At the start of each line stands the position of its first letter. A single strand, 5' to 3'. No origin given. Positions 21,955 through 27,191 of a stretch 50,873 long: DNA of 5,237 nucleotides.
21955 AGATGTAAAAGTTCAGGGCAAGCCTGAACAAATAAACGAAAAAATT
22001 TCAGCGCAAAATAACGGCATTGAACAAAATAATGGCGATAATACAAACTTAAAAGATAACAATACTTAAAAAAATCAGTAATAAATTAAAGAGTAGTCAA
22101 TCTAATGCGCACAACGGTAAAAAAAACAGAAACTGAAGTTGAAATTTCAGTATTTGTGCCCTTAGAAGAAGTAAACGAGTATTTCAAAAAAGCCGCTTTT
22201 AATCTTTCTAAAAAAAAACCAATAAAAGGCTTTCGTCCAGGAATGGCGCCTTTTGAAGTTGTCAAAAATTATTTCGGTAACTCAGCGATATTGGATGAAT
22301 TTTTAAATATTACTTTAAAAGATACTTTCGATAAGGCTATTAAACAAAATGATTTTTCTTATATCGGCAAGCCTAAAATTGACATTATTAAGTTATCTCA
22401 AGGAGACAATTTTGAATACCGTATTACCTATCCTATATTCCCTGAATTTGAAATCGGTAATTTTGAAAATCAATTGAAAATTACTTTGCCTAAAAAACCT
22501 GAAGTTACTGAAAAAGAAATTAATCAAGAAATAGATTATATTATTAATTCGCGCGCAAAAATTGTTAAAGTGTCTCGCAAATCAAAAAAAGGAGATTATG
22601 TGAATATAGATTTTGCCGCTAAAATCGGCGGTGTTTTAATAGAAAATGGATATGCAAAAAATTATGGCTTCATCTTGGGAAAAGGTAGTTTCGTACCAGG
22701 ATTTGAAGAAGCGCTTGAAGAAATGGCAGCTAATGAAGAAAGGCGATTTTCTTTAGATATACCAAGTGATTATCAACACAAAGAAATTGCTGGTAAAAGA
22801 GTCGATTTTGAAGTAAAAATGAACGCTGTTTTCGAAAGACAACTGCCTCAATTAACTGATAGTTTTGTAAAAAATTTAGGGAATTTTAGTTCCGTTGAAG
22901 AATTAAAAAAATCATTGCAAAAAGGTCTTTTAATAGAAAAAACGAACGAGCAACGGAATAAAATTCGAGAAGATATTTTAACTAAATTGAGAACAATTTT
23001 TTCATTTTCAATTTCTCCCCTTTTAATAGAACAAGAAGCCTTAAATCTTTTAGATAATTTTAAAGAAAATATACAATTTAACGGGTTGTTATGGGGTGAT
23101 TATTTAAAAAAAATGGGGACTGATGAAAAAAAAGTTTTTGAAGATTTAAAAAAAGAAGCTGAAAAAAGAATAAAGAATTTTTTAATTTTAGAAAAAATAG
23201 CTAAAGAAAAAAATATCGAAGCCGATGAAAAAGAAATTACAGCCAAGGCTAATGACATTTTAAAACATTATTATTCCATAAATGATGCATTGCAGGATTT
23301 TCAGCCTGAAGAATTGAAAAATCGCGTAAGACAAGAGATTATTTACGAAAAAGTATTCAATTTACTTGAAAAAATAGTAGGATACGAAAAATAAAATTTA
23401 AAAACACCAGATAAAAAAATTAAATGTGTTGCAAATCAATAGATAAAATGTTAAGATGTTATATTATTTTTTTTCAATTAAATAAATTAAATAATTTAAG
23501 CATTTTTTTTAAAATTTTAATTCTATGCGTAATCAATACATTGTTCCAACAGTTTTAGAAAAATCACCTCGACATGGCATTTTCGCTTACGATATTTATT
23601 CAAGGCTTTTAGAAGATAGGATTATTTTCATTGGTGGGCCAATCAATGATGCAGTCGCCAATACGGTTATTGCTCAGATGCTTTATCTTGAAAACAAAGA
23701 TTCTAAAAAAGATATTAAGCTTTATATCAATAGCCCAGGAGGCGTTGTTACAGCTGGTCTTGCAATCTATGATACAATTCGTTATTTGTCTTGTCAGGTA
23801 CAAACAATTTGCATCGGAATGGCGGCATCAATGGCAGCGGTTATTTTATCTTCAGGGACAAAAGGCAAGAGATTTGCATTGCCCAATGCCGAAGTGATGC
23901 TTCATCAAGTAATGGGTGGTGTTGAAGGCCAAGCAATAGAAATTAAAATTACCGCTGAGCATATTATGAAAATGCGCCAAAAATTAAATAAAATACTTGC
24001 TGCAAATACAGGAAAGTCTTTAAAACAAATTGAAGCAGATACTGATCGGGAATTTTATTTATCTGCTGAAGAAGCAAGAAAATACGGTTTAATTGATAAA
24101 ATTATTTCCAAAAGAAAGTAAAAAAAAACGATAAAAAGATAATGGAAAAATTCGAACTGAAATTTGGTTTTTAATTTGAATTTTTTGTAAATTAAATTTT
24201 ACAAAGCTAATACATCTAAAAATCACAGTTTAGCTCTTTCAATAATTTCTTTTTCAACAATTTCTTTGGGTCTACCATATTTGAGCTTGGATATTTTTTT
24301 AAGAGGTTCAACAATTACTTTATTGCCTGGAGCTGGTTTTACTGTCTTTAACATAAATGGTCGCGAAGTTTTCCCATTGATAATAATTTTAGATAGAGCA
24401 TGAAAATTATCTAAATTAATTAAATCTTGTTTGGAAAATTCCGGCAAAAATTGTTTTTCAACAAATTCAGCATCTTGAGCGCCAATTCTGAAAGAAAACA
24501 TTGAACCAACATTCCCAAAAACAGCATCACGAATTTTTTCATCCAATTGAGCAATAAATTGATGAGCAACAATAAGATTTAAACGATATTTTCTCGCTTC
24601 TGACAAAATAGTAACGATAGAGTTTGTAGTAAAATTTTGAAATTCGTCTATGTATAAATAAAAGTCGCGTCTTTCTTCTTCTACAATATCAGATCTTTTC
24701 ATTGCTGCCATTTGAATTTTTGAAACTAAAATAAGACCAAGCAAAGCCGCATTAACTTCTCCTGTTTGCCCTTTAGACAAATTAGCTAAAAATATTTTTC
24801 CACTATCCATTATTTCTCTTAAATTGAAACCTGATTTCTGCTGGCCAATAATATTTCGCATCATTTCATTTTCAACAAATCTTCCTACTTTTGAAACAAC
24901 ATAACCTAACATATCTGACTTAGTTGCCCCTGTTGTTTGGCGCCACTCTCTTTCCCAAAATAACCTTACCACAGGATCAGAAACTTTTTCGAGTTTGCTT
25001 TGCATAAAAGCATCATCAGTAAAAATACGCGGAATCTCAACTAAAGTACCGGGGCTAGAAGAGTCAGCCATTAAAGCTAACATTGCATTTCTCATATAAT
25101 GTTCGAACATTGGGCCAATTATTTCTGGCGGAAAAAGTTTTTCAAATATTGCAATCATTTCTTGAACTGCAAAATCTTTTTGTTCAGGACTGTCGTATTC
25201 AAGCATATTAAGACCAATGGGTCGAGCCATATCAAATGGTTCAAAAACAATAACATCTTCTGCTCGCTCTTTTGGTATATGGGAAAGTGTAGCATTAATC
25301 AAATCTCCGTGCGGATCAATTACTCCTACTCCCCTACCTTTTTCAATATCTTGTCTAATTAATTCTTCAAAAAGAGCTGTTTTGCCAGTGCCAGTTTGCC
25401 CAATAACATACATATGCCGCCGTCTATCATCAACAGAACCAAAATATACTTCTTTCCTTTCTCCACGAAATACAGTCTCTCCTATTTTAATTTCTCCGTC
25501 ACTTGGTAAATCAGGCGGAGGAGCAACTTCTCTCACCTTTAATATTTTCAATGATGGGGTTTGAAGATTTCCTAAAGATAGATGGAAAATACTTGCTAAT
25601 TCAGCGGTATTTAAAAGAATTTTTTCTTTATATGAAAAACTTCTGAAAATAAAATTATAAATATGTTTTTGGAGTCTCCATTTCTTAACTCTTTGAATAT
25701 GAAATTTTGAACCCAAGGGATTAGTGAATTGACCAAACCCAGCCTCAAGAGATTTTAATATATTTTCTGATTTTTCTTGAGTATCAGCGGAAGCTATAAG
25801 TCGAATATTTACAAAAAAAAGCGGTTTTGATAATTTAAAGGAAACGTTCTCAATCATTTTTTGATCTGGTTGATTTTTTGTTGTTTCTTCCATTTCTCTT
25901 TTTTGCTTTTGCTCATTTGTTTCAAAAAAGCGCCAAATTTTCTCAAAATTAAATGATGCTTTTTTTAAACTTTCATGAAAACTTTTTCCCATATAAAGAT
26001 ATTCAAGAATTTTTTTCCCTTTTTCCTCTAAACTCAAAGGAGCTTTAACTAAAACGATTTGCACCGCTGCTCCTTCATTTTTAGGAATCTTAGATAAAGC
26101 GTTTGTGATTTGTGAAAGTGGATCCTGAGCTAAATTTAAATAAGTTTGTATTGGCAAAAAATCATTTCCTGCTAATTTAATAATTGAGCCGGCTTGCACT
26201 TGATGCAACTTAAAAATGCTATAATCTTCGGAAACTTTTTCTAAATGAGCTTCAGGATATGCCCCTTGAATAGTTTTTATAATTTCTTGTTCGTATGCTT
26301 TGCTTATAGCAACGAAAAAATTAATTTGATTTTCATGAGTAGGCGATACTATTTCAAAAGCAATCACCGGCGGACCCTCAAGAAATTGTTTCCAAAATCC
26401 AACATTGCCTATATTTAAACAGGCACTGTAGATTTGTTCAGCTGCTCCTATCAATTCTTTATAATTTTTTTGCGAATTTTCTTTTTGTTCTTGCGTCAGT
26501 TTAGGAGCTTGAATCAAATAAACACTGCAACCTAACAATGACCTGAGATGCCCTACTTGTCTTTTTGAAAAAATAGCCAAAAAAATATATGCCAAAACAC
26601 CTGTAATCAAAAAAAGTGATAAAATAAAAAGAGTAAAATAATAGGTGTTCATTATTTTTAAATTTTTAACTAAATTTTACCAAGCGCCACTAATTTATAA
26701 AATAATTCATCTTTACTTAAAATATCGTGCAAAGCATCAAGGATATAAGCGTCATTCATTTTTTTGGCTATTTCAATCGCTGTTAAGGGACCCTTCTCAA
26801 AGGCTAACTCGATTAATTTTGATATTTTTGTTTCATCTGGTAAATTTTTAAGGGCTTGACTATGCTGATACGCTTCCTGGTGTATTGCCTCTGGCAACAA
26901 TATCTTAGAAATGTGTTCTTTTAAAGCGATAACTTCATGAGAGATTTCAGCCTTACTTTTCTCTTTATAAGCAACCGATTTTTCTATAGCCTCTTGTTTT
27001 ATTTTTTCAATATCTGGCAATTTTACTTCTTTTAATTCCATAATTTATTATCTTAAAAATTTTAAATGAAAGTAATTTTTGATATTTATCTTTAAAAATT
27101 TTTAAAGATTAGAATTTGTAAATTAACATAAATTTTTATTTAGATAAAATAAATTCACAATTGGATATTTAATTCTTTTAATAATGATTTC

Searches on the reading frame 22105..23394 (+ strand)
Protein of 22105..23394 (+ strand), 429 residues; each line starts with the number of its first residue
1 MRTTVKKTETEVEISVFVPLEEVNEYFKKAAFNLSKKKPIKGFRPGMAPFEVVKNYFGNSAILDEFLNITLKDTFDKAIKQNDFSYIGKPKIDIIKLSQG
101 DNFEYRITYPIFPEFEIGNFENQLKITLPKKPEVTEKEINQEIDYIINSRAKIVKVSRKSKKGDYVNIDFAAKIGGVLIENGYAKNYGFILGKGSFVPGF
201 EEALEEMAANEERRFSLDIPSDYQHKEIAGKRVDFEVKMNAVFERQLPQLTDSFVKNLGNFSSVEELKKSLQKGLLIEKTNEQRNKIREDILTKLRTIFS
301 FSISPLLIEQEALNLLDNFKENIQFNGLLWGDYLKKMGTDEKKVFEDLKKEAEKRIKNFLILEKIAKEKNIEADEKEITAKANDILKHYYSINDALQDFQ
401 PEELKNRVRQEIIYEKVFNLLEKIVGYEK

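Call 8: search_protein_families(library=pfam, proteins=[window:22105-23394:+], max_evalue=0.001)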
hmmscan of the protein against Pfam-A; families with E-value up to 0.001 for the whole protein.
window:22105-23394:+ (429 aa): 3 families
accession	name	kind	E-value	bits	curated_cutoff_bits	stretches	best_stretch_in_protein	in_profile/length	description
PF05697.18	Trigger_N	-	1.9e-31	109.7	22.2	1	1-144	1-142/144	Bacterial trigger factor protein (TF)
PF05698.19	Trigger_C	-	1.2e-27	97.4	22.7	1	263-421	1-160/162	Bacterial trigger factor protein (TF) C-terminus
PF00254.34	FKBP_C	-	1.5e-13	51.3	21.1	1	158-239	3-93/94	FKBP-type peptidyl-prolyl cis-trans isomerase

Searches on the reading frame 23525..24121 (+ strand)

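Call 8: search_protein_families(library=pfam, proteins=[window:23525-24121:+], max_evalue=0.001)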
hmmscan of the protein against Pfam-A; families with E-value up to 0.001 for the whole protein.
window:23525-24121:+ (198 aa): 1 family
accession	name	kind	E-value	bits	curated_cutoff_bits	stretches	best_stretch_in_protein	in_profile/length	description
PF00574.28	CLP_protease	-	1.1e-79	267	20.2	1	21-196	6-181/182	Clp protease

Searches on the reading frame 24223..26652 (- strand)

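Call 8: search_protein_families(library=pfam, proteins=[window:24223-26652:-], max_evalue=0.001)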
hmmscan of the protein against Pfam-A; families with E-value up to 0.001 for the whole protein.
window:24223-26652:- (809 aa): 5 families
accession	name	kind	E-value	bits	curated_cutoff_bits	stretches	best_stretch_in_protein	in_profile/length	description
PF02534.20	T4SS-DNA_transf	-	4.7e-10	39.3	20.1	1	391-706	21-347/468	Type IV secretory system Conjugative DNA transfer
PF10412.15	TrwB_AAD_bind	-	9.6e-10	38.3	20.5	1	410-705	14-288/387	Type IV secretion-system coupling protein DNA-binding domain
PF01935.23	DUF87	-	9.7e-10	39.4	23.2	1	388-483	1-89/220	Helicase HerA, central domain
PF13401.12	AAA_22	-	0.00011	22.9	27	0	410-438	4-32/130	AAA domain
PF12696.13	TraG-D_C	-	0.00024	21.5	22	1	664-722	2-65/126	TraM recognition site of TraD and TraG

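Call 89: search_protein_families(library=ncbifam, proteins=[window:24223-26652:-], max_evalue=0.01)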
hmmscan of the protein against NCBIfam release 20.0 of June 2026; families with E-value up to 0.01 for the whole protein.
window:24223-26652:- (809 aa): 7 families
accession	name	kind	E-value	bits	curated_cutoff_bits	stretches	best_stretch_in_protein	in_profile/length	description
TIGR03743.1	SXT_TraD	subfamily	6.3e-13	48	366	1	399-450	164-214/636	conjugative transfer system coupling protein TraD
TIGR03754.1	conj_TOL_TraD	equivalog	7e-08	31.4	647.55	1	400-450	170-219/643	type IV conjugative transfer system coupling protein TraD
NF045973.1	conju_CD1115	equivalog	1.5e-07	30.7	250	1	407-724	20-358/442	VirD4-like conjugal transfer protein, CD1115 family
NF053655.1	CedD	equivalog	1.2e-05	24.2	600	1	385-461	196-270/527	DNA-translocating ATPase CedD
NF033849.1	ser_rich_anae_1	subfamily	0.00012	19.6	650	1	339-707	686-1078/1163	serine-rich protein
NF041447.1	TrbC_conju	equivalog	0.0013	17.3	800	1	386-447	105-165/685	F-type conjugative transfer protein TrbC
TIGR02759.1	TraD_Ftype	equivalog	0.0022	16.9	521.35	0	646-705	391-451/566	type IV conjugative transfer system coupling protein TraD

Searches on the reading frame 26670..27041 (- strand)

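Call 8: search_protein_families(library=pfam, proteins=[window:26670-27041:-], max_evalue=0.001)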
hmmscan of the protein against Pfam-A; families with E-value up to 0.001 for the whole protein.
window:26670-27041:- (123 aa): 0 families

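Call 10: search_protein_families(library=pfam, proteins=[window:26670-27041:-], max_evalue=0.1)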
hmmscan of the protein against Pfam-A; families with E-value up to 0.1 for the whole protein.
window:26670-27041:- (123 aa): 3 families
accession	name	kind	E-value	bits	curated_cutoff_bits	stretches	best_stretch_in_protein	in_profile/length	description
PF16289.11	PIN_12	-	0.013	16.3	32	1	9-112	61-160/172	PIN domain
PF03979.19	Sigma70_r1_1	-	0.041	14.3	22.5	1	70-98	4-32/81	Sigma-70 factor, region 1.1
PF13306.12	LRR_5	-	0.051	13.9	27.7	0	45-96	14-68/127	BspA type Leucine rich repeat region (6 copies)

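Call 89: search_protein_families(library=ncbifam, proteins=[window:26670-27041:-], max_evalue=0.01)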
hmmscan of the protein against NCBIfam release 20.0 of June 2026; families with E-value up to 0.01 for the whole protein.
window:26670-27041:- (123 aa): 0 families
